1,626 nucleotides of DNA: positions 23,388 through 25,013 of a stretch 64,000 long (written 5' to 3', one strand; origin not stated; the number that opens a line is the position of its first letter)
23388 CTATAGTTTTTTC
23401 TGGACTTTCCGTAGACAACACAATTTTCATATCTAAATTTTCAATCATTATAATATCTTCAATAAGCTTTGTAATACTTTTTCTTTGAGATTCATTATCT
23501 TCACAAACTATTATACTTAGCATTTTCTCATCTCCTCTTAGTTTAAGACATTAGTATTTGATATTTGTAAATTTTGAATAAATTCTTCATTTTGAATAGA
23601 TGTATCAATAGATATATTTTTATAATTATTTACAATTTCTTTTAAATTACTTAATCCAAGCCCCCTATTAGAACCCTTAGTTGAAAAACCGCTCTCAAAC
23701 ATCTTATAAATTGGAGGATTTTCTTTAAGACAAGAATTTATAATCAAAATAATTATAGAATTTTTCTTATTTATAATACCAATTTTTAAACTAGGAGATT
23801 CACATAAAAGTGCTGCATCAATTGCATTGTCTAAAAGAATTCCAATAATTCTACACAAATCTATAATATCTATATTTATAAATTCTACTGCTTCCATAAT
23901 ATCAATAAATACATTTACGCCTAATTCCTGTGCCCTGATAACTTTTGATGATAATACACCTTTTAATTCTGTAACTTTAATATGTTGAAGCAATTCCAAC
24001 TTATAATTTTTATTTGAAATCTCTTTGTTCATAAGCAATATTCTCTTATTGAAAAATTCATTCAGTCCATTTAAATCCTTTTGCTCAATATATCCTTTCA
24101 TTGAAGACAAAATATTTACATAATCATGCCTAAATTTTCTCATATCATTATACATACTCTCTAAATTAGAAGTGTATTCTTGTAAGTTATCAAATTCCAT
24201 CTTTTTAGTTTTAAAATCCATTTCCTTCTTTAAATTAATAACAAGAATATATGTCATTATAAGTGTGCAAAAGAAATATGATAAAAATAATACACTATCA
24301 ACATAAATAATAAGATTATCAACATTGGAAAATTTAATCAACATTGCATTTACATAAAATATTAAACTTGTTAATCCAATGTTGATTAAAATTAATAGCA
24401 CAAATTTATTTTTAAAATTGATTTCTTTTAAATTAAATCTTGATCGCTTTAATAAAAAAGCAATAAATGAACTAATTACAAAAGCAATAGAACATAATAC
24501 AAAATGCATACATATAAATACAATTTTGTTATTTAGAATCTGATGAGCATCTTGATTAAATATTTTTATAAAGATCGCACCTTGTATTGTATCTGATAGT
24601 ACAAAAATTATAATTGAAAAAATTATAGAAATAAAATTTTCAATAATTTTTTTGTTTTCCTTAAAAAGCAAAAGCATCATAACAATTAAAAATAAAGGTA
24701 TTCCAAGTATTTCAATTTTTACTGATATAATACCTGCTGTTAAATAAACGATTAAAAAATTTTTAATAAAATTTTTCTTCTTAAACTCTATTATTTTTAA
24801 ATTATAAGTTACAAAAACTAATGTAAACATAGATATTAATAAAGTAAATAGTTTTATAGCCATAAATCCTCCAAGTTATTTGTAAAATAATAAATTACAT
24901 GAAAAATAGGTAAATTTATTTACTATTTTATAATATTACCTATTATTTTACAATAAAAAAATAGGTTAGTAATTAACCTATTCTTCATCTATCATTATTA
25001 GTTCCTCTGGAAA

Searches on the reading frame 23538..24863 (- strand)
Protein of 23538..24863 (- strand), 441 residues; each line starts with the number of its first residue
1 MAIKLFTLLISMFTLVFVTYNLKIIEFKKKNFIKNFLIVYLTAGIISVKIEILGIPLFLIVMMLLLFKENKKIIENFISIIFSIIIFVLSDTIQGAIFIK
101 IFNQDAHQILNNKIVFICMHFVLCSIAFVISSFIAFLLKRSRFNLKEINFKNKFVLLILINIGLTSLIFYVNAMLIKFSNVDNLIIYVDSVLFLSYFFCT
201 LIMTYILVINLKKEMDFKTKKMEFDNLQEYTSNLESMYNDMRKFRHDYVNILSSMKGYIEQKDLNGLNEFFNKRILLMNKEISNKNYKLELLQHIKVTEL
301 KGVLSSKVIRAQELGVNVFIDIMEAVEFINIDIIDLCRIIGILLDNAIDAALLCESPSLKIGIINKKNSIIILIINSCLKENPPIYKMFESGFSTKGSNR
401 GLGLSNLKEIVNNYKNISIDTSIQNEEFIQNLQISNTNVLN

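Call 6: search_protein_families(library=pfam, proteins=[window:23538-24863:-], max_evalue=0.01)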
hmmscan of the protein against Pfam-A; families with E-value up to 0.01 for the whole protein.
window:23538-24863:- (441 aa): 3 families
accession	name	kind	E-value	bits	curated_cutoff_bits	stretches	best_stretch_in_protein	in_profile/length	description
PF14501.12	HATPase_c_5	-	4.6e-19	68.7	22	1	332-434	2-101/102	GHKL domain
PF02518.31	HATPase_c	-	5.4e-07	30.5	26.4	1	332-420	2-94/111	Histidine kinase-, DNA gyrase B-, and HSP90-like ATPase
PF14689.11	SPOB_a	-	0.0027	17.7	28.1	1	228-260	3-35/62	Sensor_kinase_SpoOB-type, alpha-helical domain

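Call 7: search_protein_families(library=ncbifam, proteins=[window:23538-24863:-], max_evalue=0.01)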
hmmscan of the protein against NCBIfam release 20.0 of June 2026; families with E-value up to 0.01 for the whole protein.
window:23538-24863:- (441 aa): 5 families
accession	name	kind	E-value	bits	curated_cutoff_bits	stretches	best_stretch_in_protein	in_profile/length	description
NF046015.1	HisKinAgrCStaph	equivalog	1.5e-77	261.6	500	1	12-431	6-413/414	quorum-sensing sensor histidine kinase AgrC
NF008298.1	PRK11086.1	subfamily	1.6e-17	63.1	520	1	221-418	313-508/529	DcuS/MalK family sensor histidine kinase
NF038334.1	malate_HK_MalK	exception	7.2e-15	54.6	800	1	220-434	312-523/533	malate sensor histidine kinase MalK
TIGR02938.1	nifL_nitrog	equivalog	0.0011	17.6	242.45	1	338-424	390-483/494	nitrogen fixation negative regulator NifL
NF007688.0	PRK10364.1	equivalog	0.0018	17.1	479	1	311-415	327-430/460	two-component system sensor histidine kinase ZraS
